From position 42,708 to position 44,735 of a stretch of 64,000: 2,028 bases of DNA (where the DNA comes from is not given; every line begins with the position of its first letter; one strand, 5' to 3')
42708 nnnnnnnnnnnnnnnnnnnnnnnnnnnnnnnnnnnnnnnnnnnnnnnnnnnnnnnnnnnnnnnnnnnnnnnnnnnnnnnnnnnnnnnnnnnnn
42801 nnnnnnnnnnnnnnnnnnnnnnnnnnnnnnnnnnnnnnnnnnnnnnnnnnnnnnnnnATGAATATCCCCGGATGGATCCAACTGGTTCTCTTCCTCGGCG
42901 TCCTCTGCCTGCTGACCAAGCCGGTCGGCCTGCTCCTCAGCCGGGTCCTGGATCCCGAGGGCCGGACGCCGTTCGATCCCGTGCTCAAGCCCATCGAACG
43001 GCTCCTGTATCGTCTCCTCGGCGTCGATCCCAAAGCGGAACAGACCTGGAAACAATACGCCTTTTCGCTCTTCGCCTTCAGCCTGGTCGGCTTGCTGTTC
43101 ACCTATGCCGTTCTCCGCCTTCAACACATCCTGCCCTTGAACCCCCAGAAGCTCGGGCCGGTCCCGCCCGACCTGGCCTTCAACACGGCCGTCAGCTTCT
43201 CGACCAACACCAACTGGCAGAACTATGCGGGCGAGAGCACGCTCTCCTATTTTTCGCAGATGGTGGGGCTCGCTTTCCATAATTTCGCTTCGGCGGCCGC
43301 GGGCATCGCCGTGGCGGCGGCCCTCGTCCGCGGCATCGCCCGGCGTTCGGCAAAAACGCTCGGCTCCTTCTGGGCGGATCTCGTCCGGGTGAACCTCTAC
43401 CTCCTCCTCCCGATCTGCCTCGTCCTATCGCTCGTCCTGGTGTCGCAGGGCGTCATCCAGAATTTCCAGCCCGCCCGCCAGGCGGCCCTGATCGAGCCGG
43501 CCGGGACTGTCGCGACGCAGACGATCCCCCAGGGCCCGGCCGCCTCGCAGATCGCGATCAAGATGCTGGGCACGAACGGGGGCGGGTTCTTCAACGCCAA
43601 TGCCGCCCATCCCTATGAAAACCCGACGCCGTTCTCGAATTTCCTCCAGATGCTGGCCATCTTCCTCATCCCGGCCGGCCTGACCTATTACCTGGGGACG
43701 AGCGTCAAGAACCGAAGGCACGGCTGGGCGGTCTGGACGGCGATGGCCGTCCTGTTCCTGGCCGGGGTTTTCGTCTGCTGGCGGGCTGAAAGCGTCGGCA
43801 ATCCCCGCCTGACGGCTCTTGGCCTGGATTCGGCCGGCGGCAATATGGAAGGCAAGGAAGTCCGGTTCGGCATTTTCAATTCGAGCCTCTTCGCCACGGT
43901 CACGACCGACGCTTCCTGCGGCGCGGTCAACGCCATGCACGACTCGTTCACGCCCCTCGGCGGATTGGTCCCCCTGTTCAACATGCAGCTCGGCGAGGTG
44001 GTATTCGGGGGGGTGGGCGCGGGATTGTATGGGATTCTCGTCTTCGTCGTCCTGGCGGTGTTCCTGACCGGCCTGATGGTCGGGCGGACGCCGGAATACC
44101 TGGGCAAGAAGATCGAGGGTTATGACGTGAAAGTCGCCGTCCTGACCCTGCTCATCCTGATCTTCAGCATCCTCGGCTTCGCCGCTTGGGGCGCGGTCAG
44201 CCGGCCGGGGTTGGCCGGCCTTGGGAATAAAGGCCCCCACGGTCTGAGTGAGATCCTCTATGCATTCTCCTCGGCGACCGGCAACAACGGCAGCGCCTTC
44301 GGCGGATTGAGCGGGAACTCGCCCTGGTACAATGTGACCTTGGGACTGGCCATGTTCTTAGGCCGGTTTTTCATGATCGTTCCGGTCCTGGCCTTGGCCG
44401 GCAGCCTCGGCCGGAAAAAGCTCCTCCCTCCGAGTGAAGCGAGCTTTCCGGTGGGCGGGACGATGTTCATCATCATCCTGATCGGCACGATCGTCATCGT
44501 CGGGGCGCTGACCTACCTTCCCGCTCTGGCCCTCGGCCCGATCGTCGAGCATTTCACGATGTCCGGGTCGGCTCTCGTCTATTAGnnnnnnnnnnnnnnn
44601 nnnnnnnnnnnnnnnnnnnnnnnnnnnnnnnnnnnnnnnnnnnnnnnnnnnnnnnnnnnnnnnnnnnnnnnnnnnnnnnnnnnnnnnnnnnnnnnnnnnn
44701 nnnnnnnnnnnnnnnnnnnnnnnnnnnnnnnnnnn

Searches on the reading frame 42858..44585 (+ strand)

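Call 3: search_protein_families(library=pfam, proteins=[window:42858-44585:+])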
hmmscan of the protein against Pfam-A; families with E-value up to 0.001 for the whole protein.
window:42858-44585:+ (575 aa): 1 family
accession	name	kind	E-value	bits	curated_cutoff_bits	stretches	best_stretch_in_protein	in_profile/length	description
PF03814.21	KdpA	-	1.2e-235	783.3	22.6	1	11-566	2-548/548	Potassium-transporting ATPase A subunit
